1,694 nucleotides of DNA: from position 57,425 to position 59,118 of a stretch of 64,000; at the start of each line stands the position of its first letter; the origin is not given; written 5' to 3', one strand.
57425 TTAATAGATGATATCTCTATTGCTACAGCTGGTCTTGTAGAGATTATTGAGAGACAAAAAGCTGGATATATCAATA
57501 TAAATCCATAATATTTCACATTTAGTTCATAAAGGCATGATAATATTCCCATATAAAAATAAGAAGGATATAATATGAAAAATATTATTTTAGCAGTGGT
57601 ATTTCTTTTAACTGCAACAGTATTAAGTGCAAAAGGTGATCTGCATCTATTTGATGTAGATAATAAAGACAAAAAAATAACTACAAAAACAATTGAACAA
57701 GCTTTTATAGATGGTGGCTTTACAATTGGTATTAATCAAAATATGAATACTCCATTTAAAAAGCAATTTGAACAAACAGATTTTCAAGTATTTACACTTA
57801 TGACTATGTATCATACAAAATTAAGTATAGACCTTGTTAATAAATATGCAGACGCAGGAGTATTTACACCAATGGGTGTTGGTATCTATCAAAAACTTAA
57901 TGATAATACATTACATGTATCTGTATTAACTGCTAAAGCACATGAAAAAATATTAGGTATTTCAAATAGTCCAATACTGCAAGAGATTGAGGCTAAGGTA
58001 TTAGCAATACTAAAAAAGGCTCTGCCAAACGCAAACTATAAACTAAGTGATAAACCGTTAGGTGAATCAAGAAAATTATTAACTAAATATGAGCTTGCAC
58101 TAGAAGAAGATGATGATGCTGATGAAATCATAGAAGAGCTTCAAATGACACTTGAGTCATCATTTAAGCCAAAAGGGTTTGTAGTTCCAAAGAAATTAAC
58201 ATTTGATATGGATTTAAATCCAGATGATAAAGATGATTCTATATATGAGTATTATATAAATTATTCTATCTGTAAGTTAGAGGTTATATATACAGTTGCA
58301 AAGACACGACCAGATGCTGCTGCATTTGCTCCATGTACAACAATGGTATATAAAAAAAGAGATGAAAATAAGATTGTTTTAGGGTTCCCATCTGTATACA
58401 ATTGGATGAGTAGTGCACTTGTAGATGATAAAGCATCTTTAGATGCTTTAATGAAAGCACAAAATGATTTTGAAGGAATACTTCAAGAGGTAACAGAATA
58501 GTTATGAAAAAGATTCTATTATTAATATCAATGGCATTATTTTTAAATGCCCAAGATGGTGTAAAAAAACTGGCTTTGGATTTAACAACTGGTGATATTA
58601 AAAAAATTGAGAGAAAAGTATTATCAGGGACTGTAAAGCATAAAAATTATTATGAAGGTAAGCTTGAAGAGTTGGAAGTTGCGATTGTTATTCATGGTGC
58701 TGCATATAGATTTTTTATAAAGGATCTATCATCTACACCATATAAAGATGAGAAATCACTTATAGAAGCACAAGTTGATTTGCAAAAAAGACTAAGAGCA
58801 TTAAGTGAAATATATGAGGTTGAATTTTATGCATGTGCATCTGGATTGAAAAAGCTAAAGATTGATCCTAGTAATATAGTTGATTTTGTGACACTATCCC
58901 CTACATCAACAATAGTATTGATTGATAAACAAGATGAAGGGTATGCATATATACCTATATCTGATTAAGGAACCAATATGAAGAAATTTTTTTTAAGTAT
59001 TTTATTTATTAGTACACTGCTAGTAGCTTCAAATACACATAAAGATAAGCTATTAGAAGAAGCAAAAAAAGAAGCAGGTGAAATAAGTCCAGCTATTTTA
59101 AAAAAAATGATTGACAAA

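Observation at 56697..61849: Eight-gene, apparently all-exported thiol-redox / sulfur-transfer cluster directly downstream of soxXYZAB and a porin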

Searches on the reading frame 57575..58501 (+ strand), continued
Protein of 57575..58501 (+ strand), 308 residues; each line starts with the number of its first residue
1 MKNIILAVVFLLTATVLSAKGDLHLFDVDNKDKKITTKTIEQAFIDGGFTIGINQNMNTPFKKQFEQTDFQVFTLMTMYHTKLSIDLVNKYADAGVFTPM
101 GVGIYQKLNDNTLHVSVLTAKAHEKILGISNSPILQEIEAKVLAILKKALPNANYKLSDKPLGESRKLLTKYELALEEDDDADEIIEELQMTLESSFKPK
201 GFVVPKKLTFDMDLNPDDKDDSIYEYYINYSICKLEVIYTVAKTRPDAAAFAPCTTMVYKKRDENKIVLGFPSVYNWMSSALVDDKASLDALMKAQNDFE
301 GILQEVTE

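Call 51: search_protein_families(library=pfam, proteins=[L054:3807-4685:+, L054:4688-5656:+, L054:6409-7764:+, L054:7851-8336:+, L054:8352-8681:+, L054:8737-9459:+, L054:9477-9887:+, L054:11233-11913:+, L054:11965-12645:-, L054:12659-13102:-], max_evalue=0.001)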
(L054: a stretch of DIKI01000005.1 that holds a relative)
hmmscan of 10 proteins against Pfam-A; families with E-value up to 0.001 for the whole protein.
L054:3807-4685:+ (293 aa): 2 families
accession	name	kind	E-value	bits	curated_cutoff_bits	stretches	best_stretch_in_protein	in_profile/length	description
PF02729.26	OTCace_N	-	4.1e-44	150.7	29.9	1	2-141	1-148/148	Aspartate/ornithine carbamoyltransferase, carbamoyl-P binding domain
PF00185.30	OTCace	-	9.9e-24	84.6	29.4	1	147-288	1-156/157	Aspartate/ornithine carbamoyltransferase, Asp/Orn binding domain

L054:4688-5656:+ (323 aa): 1 family
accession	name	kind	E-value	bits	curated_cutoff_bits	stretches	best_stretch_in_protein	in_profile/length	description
PF00425.24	Chorismate_bind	-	2.4e-61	208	27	1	75-318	3-257/257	chorismate binding enzyme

L054:6409-7764:+ (452 aa): 6 families
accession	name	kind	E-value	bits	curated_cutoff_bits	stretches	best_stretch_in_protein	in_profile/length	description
PF21706.3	FCSD_central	-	3.9e-29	101.5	27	1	186-291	1-107/116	Sulfide dehydrogenase [flavocytochrome c] flavoprotein chain, central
PF07992.20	Pyr_redox_2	-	1.3e-10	41.6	26.1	1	52-153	2-108/291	Pyridine nucleotide-disulphide oxidoreductase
PF13450.12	NAD_binding_8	-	1.1e-05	26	21.9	1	55-92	1-35/68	NAD(P)-binding Rossmann-like domain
PF01946.23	Thi4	-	6.4e-05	22.7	26.2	1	53-84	20-50/235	Thi4 family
PF13454.12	NAD_binding_9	-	0.00014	22.3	21.8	0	54-88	1-36/155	FAD-NAD(P)-binding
PF01266.30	DAO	-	0.00043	20.4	27.9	0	52-87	1-34/353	FAD dependent oxidoreductase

L054:7851-8336:+ (162 aa): 1 family
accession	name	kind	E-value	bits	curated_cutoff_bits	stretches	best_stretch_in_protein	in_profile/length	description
PF13501.12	SoxY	-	3.3e-30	105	28.4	1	52-161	4-112/112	Sulfur oxidation protein SoxY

L054:8352-8681:+ (110 aa): 1 family
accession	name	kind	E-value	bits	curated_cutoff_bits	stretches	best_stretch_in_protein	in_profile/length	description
PF08770.17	SoxZ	-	4.3e-23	81.3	25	1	13-104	5-97/98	Sulphur oxidation protein SoxZ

L054:8737-9459:+ (241 aa): 1 family
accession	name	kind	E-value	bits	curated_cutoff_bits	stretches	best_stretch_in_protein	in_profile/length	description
PF00355.32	Rieske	-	0.00018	21.8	20.3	1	97-175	28-86/88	Rieske [2Fe-2S] domain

L054:9477-9887:+ (137 aa): 0 families

L054:11233-11913:+ (227 aa): 2 families
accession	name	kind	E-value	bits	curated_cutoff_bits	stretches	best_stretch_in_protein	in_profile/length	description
PF02777.23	Sod_Fe_C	-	2.9e-38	130.4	20.9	1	91-187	4-100/102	Iron/manganese superoxide dismutases, C-terminal domain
PF00081.27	Sod_Fe_N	-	1.7e-28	99.3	27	1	2-82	1-82/82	Iron/manganese superoxide dismutases, alpha-hairpin domain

L054:11965-12645:- (227 aa): 2 families
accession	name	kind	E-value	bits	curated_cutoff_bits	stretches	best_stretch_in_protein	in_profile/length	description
PF00730.31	HhH-GPD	-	9.4e-13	48.9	26.2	1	40-168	1-97/108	HhH-GPD superfamily base excision DNA repair protein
PF00633.29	HHH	-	0.00015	21.9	24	1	110-139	2-30/30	Helix-hairpin-helix motif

L054:12659-13102:- (148 aa): 3 families
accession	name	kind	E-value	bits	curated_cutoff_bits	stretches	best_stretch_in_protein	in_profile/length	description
PF10116.14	Host_attach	-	2.4e-12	48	26.7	1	8-145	2-137/138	Protein required for attachment to host cells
PF18846.6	baeRF_family5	-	2.1e-06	28.3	27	1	58-131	48-119/132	Bacterial archaeo-eukaryotic release factor family 5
PF18856.6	baeRF_family12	-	9.3e-05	23.5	27.7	1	5-144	1-136/138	Bacterial archaeo-eukaryotic release factor family 12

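Call 57: search_protein_families(library=pfam, proteins=[L034:6669-8192:+, L034:8268-9167:+, L076:2270-2731:-, L054:9477-9887:+, L076:1200-2177:-, L076:44-1183:-, L076:5249-6580:-], max_evalue=0.01)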
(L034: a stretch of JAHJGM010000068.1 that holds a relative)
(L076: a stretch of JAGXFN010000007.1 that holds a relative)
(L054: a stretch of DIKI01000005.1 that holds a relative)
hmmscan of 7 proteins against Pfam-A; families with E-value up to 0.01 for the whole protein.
L034:6669-8192:+ (508 aa): 1 family
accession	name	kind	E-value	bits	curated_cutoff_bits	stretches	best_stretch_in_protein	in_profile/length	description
PF03573.19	OprD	-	5e-17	62.5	25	1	138-506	88-390/394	outer membrane porin, OprD family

L034:8268-9167:+ (300 aa): 1 family
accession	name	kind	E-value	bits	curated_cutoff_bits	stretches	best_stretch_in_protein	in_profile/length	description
PF00753.33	Lactamase_B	-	2.5e-22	80.2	22.7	1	47-230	4-196/196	Metallo-beta-lactamase superfamily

L076:2270-2731:- (154 aa): 1 family
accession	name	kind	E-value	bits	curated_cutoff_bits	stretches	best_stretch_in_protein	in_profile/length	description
PF03473.23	MOSC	-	1.3e-10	41.8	22.7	1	53-150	9-119/120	MOSC domain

L054:9477-9887:+ (137 aa): 0 families

L076:1200-2177:- (326 aa): 1 family
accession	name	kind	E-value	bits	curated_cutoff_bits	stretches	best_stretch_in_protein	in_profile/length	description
PF03625.19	DUF302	-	1.5e-12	47.7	23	2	228-282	1-54/63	Domain of unknown function DUF302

L076:44-1183:- (380 aa): 1 family
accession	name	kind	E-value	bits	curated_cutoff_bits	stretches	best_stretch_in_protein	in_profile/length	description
PF03625.19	DUF302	-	2.8e-05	24.3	23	0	290-331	24-60/63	Domain of unknown function DUF302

L076:5249-6580:- (444 aa): 2 families
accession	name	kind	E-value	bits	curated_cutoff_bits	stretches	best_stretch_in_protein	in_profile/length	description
PF00174.25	Oxidored_molyb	-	8.1e-49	165.9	24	1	126-286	1-164/169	Oxidoreductase molybdopterin binding domain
PF03404.22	Mo-co_dimer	-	5.9e-12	46.2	22.7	1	310-427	5-136/138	Mo-co oxidoreductase dimerisation domain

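Call 70: find_encoding_contigs(protein=P0003, flank=10000, max_places=3)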
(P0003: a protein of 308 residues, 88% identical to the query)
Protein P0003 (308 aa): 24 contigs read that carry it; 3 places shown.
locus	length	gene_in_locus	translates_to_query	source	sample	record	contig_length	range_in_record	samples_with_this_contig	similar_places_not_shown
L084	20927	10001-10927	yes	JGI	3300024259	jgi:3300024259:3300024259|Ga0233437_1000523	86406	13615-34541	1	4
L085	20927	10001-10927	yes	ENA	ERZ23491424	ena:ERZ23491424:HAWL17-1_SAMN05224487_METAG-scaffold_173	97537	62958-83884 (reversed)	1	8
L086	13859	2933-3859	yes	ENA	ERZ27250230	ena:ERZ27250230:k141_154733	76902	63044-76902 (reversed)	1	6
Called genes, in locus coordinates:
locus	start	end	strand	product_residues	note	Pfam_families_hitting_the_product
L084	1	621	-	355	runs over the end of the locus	PF04143:Sulf_transp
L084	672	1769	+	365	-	PF14827:dCache_3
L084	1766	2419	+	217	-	PF00072:Response_reg, PF00486:Trans_reg_C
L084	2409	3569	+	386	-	PF00512:HisKA (weak), PF02518:HATPase_c, PF14501:HATPase_c_5 (weak)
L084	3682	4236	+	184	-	PF00034:Cytochrom_C (weak)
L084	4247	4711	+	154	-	PF13501:SoxY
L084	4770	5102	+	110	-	PF08770:SoxZ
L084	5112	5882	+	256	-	PF21342:SoxA-TsdA_cyt-c (faint)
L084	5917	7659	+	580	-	PF00149:Metallophos (weak), PF02872:5_nucleotid_C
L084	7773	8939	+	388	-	-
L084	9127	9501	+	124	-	PF03190:Thioredox_DsbH, PF00085:Thioredoxin (weak), PF13899:Thioredoxin_7, PF13098:Thioredoxin_2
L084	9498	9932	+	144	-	PF02635:DsrE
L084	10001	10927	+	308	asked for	PF03625:DUF302 (faint)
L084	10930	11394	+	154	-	PF02635:DsrE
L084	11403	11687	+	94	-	-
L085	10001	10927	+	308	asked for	PF03625:DUF302 (faint)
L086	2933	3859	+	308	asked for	PF03625:DUF302 (faint)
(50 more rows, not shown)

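Call 88: search_protein_representatives(alignment_id=A1)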
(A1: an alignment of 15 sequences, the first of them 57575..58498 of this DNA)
Query: 15 sequences, 306 profile positions. Proteins with E-value up to 0.001 (for the whole library): 184; up to 1e-10: 137; up to 1e-30: 63. The best 150 are listed.
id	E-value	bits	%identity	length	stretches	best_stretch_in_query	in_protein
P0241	3.3e-152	522.5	-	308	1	1-306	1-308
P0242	1.5e-105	369.2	-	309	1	1-306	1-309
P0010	2.1e-104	365.5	-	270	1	76-287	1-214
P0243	3.5e-88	312.2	-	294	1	3-306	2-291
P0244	1.0e-87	310.7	-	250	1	64-305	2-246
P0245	1.8e-87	309.8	-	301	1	3-306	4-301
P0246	6.8e-86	304.7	-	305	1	3-303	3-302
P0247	3.6e-85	302.3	-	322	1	18-304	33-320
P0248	2.0e-80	286.8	-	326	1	13-306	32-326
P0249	2.9e-79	282.9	-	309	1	16-305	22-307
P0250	5.3e-74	265.6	-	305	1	3-306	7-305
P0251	6.6e-74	265.3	-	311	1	1-302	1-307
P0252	6.0e-69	249.1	-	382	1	28-304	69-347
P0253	6.7e-69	248.9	-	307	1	1-303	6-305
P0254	2.1e-68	247.3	-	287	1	31-286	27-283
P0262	2.7e-55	204.2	-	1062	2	37-302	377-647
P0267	1.4e-52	195.3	-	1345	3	46-286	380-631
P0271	1.2e-49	185.7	-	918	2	41-304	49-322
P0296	1.3e-32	129.8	-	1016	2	42-290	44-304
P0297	1.7e-32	129.3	-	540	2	33-290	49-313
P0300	1.8e-31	126.0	-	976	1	185-305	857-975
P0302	4.5e-31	124.7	-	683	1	10-301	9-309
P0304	6.6e-29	117.6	-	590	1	26-292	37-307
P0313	3.1e-26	108.8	-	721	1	23-296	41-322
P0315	1.5e-25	106.6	-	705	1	38-302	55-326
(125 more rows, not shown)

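Call 89: search_protein_families(library=pfam, proteins=[P0262, P0267, P0271, P0296, P0300, P0302, P0304, P0313, P0315, P0297], max_evalue=0.001)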
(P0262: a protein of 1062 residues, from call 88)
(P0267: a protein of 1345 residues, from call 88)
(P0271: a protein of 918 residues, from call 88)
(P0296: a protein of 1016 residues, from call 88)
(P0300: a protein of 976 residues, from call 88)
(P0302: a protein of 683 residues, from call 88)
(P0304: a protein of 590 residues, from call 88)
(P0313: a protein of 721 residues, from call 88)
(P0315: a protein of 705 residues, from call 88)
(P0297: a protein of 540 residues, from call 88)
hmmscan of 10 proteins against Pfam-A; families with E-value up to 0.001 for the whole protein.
P0262 (1062 aa): 1 family
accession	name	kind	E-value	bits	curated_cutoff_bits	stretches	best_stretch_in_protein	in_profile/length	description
PF03625.19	DUF302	-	1.8e-08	34.6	23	0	89-116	26-53/63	Domain of unknown function DUF302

P0267 (1345 aa): 2 families
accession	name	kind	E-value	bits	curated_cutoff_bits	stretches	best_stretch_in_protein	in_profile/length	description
PF03625.19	DUF302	-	2.3e-15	56.7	23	0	255-283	36-61/63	Domain of unknown function DUF302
PF25593.1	GldD_lipo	-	1e-09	39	27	0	556-644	11-97/170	Gliding motility lipoprotein GldD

P0271 (918 aa): 1 family
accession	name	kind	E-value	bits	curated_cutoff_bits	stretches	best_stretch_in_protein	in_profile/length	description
PF03625.19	DUF302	-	1.5e-14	54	23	0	554-591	20-56/63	Domain of unknown function DUF302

P0296 (1016 aa): 1 family
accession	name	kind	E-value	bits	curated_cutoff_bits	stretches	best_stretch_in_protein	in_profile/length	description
PF03625.19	DUF302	-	6.4e-08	32.8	23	0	569-609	23-60/63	Domain of unknown function DUF302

P0300 (976 aa): 2 families
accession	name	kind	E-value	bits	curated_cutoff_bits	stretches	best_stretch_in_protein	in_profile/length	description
PF04151.21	PPC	-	2e-05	25.8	25.9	0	506-571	2-70/70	Bacterial pre-peptidase C-terminal domain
PF13620.12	CarboxypepD_reg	-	0.00019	22.1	32.3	0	61-124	10-70/82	Carboxypeptidase regulatory-like domain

P0302 (683 aa): 1 family
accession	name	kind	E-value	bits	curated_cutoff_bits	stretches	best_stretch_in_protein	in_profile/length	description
PF03625.19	DUF302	-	4.2e-06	27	23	0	87-114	30-57/63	Domain of unknown function DUF302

P0304 (590 aa): 1 family
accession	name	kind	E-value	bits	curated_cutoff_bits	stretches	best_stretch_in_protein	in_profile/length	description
PF03625.19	DUF302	-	1.9e-09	37.7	23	1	85-132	18-63/63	Domain of unknown function DUF302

P0313 (721 aa): 0 families

P0315 (705 aa): 1 family
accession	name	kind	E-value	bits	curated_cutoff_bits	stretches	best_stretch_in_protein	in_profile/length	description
PF03625.19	DUF302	-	3.1e-05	24.2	23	0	104-138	31-63/63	Domain of unknown function DUF302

P0297 (540 aa): 1 family
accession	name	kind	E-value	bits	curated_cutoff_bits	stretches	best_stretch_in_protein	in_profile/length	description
PF03625.19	DUF302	-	1.2e-10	41.6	23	0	102-135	30-61/63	Domain of unknown function DUF302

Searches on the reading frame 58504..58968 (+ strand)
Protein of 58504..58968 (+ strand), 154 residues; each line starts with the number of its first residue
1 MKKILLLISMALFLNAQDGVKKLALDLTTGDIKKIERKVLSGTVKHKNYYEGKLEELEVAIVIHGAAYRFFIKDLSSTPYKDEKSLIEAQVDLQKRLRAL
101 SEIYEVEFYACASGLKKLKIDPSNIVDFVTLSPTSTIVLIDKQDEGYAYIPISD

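Call 3: search_protein_families(library=pfam, proteins=[window:58504-58968:+], max_evalue=0.01)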
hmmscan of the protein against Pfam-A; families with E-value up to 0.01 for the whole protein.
window:58504-58968:+ (154 aa): 1 family
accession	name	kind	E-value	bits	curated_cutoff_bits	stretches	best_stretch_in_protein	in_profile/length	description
PF02635.20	DsrE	-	2.6e-12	47.4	22.7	1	56-150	31-114/116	DsrE/DsrF-like family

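Call 4: search_protein_families(library=ncbifam, proteins=[window:58504-58968:+], max_evalue=0.01)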
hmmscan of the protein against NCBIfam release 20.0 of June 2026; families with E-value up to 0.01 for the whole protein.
window:58504-58968:+ (154 aa): 0 families

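Call 24: search_solved_structures(query=window:58504-58965:+, max_evalue=1, show_alignments=2)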
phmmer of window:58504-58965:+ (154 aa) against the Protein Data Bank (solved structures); distinct sequences matched with E-value up to 1: 0.

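Call 34: search_solved_structures(query=A3, max_evalue=1, show_alignments=3)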
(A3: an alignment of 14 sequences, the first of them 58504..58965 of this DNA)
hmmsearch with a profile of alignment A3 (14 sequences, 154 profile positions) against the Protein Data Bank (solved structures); distinct sequences matched with E-value up to 1: 5.
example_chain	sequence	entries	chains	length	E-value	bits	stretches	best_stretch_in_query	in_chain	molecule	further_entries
2pd2_A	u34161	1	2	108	0.00036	23.7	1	105-150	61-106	Hypothetical protein ST0148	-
1l1s_A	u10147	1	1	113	0.0046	20.1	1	94-150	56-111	hypothetical protein MTH1491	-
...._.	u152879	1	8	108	0.0076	19.4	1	106-150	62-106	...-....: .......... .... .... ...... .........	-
9sf8_A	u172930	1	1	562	0.046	16.8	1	66-145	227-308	Endonuclease/exonuclease/phosphatase domain-containing protein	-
9sf9_A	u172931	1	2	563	0.046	16.8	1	66-145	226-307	Endonuclease/exonuclease/phosphatase domain-containing protein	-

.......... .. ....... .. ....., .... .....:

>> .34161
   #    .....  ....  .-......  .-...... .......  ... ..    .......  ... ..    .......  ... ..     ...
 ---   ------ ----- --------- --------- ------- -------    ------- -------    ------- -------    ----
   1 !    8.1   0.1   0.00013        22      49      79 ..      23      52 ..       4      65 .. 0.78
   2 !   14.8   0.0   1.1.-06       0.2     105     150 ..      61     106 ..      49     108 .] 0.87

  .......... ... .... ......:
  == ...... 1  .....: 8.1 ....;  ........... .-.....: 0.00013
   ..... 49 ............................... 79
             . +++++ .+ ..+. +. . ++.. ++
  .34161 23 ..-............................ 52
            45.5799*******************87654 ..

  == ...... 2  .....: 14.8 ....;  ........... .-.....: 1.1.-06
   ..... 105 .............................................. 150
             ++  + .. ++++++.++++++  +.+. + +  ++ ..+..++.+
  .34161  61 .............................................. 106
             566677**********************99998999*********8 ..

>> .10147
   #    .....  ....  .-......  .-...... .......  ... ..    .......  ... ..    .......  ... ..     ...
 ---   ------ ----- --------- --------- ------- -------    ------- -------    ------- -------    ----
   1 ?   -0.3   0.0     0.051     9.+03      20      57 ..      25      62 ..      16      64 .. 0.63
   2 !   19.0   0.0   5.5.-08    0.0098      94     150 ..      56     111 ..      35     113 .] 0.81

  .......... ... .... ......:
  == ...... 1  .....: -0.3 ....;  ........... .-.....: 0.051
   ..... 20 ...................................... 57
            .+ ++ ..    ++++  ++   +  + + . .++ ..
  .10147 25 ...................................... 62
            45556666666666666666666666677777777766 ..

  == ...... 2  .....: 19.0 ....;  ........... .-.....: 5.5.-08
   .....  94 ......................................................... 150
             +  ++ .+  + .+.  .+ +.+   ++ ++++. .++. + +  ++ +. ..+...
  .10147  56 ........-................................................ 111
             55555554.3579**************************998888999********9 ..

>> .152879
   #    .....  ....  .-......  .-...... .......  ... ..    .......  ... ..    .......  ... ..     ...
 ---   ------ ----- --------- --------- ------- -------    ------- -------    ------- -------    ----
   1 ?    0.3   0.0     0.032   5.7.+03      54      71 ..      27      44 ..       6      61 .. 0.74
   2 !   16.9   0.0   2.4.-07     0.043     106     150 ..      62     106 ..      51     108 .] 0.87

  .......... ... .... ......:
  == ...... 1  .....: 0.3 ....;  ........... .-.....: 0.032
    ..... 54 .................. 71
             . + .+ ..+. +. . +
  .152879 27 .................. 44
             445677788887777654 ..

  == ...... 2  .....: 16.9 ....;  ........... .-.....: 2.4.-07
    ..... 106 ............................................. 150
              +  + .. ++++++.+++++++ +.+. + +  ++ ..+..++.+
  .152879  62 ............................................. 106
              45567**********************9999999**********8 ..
